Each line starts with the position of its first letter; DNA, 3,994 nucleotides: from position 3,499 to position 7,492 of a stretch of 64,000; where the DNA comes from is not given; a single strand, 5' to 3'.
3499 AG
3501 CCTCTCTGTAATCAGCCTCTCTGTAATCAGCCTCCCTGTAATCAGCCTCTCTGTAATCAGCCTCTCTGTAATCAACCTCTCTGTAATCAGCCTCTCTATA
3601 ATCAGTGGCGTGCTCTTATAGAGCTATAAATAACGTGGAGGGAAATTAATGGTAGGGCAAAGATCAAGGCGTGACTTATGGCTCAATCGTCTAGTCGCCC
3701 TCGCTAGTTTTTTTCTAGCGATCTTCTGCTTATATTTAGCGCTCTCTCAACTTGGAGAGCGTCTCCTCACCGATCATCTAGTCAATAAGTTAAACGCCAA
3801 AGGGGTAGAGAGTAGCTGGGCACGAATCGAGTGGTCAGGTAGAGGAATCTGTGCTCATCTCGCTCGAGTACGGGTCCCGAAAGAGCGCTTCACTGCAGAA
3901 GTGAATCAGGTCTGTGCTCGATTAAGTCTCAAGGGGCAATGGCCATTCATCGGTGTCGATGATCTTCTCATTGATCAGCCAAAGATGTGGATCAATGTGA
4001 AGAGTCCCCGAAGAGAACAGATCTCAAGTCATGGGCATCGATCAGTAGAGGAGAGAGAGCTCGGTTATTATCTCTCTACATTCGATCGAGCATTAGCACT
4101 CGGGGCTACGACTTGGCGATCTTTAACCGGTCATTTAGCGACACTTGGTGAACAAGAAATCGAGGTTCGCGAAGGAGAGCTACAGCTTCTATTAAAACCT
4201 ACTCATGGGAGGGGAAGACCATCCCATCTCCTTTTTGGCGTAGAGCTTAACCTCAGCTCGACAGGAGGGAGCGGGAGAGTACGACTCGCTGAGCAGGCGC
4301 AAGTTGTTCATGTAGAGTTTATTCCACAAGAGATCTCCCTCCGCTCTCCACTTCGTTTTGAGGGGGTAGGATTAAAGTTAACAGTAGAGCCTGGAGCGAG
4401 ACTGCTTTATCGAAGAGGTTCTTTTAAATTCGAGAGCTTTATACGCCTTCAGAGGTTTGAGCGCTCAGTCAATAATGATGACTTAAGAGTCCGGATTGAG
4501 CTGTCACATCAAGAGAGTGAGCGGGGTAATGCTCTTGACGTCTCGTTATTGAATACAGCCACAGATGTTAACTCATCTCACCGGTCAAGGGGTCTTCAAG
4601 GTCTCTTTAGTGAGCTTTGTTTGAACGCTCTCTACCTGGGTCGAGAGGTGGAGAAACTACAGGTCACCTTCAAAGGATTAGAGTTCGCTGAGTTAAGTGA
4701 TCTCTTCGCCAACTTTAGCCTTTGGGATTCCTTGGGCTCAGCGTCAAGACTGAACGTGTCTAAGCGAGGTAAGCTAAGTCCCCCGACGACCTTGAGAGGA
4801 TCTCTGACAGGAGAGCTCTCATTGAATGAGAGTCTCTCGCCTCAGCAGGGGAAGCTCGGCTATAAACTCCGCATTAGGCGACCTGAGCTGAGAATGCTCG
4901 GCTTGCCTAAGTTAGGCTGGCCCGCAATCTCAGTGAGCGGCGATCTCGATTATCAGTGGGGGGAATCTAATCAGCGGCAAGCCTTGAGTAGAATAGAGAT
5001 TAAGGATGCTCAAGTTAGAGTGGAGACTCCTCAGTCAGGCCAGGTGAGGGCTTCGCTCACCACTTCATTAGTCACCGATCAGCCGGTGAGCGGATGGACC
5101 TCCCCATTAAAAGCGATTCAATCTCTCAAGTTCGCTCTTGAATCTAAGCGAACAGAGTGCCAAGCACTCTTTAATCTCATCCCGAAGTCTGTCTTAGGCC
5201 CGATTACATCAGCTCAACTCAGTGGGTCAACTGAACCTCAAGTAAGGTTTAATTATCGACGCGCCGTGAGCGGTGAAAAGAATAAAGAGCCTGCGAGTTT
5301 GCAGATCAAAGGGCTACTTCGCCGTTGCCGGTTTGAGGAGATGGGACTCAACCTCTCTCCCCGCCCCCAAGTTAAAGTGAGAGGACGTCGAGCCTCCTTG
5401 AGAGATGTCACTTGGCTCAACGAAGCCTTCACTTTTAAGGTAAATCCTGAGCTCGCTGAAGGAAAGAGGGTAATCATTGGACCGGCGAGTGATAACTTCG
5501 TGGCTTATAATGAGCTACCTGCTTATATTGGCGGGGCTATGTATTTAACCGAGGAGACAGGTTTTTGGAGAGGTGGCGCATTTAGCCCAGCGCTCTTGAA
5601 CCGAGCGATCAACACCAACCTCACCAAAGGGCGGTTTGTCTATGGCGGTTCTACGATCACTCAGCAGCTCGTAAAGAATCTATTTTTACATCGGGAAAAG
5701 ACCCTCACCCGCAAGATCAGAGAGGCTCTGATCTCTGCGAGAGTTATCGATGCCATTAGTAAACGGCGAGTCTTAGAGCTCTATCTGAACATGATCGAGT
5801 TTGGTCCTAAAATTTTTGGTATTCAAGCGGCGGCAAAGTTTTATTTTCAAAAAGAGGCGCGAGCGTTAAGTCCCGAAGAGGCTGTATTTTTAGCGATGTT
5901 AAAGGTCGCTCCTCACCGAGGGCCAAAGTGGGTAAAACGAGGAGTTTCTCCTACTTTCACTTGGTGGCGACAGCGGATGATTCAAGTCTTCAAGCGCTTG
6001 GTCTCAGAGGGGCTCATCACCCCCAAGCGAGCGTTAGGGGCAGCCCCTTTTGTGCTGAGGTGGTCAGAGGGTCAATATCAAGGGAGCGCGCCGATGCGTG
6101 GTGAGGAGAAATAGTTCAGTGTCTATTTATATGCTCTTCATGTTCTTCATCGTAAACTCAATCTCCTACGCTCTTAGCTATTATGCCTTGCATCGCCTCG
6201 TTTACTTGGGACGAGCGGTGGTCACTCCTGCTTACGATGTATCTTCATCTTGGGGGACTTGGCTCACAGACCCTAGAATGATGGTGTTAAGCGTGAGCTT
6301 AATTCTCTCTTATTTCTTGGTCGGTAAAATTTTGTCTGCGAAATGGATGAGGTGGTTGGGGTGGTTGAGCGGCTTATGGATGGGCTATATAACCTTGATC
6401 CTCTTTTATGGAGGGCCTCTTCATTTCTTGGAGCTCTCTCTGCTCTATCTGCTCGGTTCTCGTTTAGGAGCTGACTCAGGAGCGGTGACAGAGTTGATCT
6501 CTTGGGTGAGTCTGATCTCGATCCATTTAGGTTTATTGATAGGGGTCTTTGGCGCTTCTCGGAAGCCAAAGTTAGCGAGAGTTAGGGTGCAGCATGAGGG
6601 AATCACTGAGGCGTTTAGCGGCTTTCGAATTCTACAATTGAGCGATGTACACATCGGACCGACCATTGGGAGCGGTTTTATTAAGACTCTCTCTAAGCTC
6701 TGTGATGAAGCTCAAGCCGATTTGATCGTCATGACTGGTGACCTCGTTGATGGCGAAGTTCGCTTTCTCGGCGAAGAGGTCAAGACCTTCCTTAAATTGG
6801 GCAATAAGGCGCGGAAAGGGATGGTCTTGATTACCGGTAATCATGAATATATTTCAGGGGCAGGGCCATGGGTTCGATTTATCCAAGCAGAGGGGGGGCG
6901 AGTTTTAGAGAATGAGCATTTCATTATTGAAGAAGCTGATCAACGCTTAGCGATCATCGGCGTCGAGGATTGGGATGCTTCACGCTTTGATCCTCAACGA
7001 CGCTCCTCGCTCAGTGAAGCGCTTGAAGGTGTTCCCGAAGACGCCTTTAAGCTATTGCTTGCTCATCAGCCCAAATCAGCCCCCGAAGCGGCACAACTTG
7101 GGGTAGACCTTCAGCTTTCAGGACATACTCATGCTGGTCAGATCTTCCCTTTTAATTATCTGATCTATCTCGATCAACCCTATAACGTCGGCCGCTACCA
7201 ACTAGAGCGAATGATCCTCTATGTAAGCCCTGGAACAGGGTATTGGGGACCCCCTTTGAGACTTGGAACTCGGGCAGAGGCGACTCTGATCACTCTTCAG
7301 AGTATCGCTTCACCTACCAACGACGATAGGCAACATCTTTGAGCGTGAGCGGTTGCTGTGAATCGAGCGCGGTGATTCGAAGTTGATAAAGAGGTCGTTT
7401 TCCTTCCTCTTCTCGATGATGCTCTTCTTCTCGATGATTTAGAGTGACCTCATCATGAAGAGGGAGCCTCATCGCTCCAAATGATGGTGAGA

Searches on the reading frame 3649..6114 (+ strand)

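Call 37: search_protein_families(library=pfam, proteins=[window:3649-6114:+])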
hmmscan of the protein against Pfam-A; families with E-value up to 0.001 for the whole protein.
window:3649-6114:+ (821 aa): 1 family
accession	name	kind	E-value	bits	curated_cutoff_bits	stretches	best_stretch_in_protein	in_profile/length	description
PF00912.28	Transgly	-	1.8e-41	141.9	27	1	614-758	13-157/178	Transglycosylase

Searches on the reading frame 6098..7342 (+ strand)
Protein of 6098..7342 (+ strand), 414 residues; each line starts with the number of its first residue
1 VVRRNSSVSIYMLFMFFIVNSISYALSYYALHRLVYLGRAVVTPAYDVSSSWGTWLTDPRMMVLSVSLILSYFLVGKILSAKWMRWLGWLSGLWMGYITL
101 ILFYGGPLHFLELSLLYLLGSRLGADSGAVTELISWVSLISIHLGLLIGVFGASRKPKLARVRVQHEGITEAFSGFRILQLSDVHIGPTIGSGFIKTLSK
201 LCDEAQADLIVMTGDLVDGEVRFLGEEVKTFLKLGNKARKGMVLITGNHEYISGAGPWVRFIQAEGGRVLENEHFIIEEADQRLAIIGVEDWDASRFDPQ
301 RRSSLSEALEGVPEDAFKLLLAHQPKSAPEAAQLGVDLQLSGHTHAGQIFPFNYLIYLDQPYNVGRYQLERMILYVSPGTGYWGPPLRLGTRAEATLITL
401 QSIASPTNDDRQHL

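Call 37: search_protein_families(library=pfam, proteins=[window:6098-7342:+])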
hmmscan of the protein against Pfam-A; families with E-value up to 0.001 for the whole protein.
window:6098-7342:+ (414 aa): 2 families
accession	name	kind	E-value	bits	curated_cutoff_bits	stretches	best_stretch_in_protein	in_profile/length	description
PF00149.33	Metallophos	-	4.3e-13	50.6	21.5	1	176-346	1-190/191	Calcineurin-like phosphoesterase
PF12850.12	Metallophos_2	-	0.00032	21.2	27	1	177-350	2-122/154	Calcineurin-like phosphoesterase superfamily domain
